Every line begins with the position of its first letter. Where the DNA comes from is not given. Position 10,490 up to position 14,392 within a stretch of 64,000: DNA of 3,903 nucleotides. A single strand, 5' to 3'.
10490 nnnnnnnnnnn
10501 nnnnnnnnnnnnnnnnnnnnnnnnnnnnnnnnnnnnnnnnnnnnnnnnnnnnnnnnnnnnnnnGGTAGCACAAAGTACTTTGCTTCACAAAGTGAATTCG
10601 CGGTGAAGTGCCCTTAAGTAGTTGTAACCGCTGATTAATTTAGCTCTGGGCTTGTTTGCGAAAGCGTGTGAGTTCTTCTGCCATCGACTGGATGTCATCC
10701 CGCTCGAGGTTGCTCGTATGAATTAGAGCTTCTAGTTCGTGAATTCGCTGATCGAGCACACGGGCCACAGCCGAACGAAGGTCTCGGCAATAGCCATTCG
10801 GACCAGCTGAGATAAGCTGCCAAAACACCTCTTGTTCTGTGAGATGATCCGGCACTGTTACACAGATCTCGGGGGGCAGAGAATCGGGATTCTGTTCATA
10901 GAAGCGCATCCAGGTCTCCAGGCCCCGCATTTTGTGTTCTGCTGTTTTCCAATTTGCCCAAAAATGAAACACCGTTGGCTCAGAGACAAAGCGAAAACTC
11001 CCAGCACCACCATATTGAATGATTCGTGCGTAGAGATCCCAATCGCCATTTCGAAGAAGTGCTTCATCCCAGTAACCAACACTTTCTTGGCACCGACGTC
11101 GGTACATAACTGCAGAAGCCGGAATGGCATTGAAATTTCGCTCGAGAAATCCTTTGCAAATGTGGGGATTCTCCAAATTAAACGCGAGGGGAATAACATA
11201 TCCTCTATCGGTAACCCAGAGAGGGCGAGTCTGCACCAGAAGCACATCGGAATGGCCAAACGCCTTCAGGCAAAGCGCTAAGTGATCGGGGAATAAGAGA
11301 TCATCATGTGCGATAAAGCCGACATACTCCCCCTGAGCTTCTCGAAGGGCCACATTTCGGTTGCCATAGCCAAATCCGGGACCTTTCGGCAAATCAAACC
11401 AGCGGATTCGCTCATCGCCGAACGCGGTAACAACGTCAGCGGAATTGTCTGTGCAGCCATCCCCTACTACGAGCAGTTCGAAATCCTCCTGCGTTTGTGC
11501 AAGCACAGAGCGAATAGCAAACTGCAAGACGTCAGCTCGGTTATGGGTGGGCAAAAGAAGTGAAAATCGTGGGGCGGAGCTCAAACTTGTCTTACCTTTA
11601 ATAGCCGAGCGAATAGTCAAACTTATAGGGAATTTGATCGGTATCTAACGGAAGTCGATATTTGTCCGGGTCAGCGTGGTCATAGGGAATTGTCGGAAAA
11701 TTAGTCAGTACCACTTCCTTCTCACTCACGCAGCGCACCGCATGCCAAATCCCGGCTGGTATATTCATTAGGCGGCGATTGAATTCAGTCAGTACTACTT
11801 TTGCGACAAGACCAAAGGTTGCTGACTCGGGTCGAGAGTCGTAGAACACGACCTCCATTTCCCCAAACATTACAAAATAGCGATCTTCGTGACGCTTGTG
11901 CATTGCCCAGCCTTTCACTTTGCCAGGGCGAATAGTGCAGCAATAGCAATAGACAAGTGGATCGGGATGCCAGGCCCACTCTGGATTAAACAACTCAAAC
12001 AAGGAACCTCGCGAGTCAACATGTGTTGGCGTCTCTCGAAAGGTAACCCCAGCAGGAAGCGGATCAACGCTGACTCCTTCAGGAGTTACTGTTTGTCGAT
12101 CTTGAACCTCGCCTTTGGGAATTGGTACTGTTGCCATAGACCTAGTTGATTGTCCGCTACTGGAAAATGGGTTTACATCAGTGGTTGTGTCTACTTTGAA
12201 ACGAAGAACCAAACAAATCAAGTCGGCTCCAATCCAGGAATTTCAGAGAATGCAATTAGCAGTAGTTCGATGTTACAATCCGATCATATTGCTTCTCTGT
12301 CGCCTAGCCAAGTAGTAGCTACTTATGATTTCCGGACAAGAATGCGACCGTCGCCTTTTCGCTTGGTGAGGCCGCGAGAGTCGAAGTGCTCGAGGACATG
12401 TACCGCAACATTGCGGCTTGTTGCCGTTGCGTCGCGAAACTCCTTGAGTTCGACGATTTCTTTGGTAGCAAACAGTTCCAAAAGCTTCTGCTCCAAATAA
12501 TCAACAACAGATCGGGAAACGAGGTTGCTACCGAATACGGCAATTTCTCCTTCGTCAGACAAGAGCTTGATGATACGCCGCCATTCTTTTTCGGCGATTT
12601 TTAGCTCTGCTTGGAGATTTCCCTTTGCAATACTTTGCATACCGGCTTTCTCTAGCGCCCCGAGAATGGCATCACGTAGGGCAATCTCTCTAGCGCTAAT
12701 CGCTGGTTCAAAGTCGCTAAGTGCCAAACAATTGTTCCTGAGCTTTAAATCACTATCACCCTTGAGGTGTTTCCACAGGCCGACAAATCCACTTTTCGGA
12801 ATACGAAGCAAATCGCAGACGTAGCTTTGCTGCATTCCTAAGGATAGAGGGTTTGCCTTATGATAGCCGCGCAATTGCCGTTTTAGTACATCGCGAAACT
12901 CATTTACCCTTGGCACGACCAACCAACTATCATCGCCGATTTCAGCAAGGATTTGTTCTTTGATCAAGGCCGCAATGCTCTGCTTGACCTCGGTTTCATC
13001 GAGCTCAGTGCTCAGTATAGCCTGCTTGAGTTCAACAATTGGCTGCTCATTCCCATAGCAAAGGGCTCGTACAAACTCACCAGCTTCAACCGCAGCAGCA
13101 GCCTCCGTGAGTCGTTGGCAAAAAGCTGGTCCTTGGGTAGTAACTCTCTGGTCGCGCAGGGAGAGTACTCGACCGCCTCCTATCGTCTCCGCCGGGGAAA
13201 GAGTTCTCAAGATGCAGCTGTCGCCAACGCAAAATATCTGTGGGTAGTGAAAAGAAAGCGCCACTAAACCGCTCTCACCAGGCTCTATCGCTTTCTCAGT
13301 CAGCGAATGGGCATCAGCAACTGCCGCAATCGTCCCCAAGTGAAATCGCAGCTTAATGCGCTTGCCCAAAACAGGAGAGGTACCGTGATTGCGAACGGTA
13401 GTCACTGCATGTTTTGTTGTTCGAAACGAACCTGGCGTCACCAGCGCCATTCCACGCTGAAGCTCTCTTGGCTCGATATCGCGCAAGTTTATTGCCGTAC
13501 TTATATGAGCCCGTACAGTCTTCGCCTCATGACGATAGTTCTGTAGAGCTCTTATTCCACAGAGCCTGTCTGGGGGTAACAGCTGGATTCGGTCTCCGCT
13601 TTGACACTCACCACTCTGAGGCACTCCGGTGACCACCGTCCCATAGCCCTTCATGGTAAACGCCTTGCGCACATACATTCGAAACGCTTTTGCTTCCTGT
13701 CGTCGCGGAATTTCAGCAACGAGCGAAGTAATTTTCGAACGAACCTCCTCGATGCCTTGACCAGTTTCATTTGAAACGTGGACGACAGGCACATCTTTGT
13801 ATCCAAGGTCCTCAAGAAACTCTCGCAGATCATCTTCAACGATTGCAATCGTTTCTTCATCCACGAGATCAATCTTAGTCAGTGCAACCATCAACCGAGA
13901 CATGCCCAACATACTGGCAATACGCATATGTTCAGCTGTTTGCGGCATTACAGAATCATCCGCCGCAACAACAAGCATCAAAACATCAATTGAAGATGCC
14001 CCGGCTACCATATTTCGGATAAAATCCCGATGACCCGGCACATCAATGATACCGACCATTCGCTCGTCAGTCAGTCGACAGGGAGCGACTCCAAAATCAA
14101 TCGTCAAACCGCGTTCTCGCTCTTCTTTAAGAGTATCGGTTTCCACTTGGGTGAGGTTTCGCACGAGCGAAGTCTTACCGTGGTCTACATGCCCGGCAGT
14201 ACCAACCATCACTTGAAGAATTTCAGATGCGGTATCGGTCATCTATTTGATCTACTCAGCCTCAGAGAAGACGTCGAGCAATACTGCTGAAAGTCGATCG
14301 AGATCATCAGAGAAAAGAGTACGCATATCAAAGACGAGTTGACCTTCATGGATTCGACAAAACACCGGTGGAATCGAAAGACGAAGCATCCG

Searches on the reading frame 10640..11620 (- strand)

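Call 15: search_protein_families(library=pfam, proteins=[window:10640-11620:-], max_evalue=0.001)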
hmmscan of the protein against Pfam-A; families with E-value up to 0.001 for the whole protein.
window:10640-11620:- (326 aa): 3 families
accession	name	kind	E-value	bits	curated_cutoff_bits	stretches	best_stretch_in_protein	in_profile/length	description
PF00535.33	Glycos_transf_2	-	3e-21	76.5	23.3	1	20-138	1-120/168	Glycosyl transferase family 2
PF13641.12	Glyco_tranf_2_3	-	9.6e-11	42.6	27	1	17-206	1-200/230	Glycosyltransferase like family 2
PF10111.15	Glyco_tranf_2_2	-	5.3e-09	36.4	27.3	1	35-119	18-104/276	Glycosyltransferase like family 2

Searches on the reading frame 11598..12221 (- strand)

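Call 15: search_protein_families(library=pfam, proteins=[window:11598-12221:-], max_evalue=0.001)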
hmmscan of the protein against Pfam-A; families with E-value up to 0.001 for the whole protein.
window:11598-12221:- (207 aa): 3 families
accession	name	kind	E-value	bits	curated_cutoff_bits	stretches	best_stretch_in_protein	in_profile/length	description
PF00908.23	dTDP_sugar_isom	-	8.2e-09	35.8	27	1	58-175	6-129/168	dTDP-4-dehydrorhamnose 3,5-epimerase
PF14667.12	Polysacc_synt_C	-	7.7e-06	26.4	28.7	1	67-188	1-111/111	Polysaccharide biosynthesis C-terminal domain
PF07883.17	Cupin_2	-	0.00042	20.4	27.2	0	154-173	48-67/70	Cupin domain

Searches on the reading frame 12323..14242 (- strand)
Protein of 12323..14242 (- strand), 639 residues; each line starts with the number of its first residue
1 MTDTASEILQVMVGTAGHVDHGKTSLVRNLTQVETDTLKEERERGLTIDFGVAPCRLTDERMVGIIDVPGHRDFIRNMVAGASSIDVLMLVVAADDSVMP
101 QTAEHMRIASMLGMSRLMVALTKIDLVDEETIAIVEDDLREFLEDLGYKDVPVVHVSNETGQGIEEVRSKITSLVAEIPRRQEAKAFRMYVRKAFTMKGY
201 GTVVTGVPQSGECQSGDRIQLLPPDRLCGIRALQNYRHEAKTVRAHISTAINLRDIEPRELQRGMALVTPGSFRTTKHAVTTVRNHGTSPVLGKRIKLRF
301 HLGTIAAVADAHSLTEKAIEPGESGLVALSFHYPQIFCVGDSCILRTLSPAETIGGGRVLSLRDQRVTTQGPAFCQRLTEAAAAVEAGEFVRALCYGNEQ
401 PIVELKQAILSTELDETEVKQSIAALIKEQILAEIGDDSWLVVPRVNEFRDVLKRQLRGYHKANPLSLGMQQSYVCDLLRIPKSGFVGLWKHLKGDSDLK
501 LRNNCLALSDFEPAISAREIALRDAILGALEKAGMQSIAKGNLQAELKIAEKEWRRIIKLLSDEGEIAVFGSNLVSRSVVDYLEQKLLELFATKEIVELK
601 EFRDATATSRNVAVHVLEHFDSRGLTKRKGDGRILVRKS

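Call 15: search_protein_families(library=pfam, proteins=[window:12323-14242:-], max_evalue=0.001)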
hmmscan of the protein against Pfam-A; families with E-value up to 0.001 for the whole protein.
window:12323-14242:- (639 aa): 8 families
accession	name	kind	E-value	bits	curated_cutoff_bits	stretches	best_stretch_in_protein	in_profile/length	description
PF00009.33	GTP_EFTU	-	4.2e-38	131.3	26.5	1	12-175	5-186/188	Elongation factor Tu GTP binding domain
PF09107.17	SelB-wing_3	-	7.6e-15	54.6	23.2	1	590-635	2-47/47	Elongation factor SelB, winged helix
PF03193.22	RsgA_GTPase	-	3.9e-07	30.5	30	1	82-173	20-106/174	RsgA GTPase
PF25461.1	Beta-barrel_SelB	-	4.1e-06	27.4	27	1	292-363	14-77/80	Selenocysteine-specific elongation factor, beta-barrel domain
PF01926.29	MMR_HSR1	-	0.00011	22.7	21.9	1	13-108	2-99/113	50S ribosome-binding GTPase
PF02421.24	FeoB_N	-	0.00011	22.2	27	1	13-171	3-156/156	Ferrous iron transport protein B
PF09439.16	SRPRB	-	0.00027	20.8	25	1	15-103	8-89/178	Signal recognition particle receptor beta subunit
PF10662.15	PduV-EutP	-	0.00046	20.4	21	0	63-171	38-141/143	Ethanolamine utilisation - propanediol utilisation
